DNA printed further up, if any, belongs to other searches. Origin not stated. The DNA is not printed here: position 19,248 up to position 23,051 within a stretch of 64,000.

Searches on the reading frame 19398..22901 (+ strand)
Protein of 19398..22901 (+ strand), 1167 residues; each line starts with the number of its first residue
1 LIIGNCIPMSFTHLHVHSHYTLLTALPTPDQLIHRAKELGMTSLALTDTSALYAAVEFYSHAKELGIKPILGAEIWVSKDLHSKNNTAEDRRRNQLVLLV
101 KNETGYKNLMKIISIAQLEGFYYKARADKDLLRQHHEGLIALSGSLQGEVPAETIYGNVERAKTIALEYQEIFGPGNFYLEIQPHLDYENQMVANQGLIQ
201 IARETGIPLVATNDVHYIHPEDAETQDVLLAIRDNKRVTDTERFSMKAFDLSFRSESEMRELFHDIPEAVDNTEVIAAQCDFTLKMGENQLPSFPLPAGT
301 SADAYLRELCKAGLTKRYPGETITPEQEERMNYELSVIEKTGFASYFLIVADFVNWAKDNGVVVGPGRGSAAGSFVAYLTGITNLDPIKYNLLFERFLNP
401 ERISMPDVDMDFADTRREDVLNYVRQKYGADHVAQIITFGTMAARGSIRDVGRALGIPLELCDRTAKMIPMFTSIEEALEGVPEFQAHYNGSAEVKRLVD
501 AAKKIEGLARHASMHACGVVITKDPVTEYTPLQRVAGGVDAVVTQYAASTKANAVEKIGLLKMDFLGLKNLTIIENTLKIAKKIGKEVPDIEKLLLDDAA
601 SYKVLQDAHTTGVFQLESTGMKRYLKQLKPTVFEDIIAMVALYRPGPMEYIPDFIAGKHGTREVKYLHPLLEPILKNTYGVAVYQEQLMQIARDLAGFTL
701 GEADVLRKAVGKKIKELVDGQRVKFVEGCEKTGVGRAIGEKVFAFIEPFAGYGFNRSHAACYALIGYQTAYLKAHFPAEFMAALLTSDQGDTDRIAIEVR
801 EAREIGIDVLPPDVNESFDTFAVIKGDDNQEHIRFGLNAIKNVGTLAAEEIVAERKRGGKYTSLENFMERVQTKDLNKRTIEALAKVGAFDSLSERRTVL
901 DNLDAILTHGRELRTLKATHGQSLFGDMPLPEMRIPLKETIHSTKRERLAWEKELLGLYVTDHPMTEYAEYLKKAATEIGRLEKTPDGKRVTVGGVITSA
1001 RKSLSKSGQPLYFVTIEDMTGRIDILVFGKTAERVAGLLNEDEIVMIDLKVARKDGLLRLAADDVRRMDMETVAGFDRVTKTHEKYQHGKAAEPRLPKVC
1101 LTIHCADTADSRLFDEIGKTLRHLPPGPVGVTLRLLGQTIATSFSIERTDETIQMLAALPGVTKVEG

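Call 78: search_protein_families(library=pfam, proteins=[window:19398-22901:+], max_evalue=0.00001)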
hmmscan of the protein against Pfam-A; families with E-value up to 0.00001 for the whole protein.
window:19398-22901:+ (1167 aa): 5 families
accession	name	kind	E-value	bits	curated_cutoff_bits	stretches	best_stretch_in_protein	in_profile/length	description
PF07733.18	DNA_pol3_alpha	-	4.8e-100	334.9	23.9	1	305-567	2-260/260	Bacterial DNA polymerase III alpha NTPase domain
PF17657.6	DNA_pol3_finger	-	2.2e-59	200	22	1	570-732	1-165/166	Bacterial DNA polymerase III alpha subunit finger domain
PF02811.25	PHP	-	2.8e-52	177.8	26.4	1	13-185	1-164/164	PHP domain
PF14579.12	HHH_6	-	1.4e-29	102.6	25.6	1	806-898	1-88/90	Helix-hairpin-helix motif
PF01336.31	tRNA_anti-codon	-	8.1e-10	38.9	27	1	991-1065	1-72/75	OB-fold nucleic acid binding domain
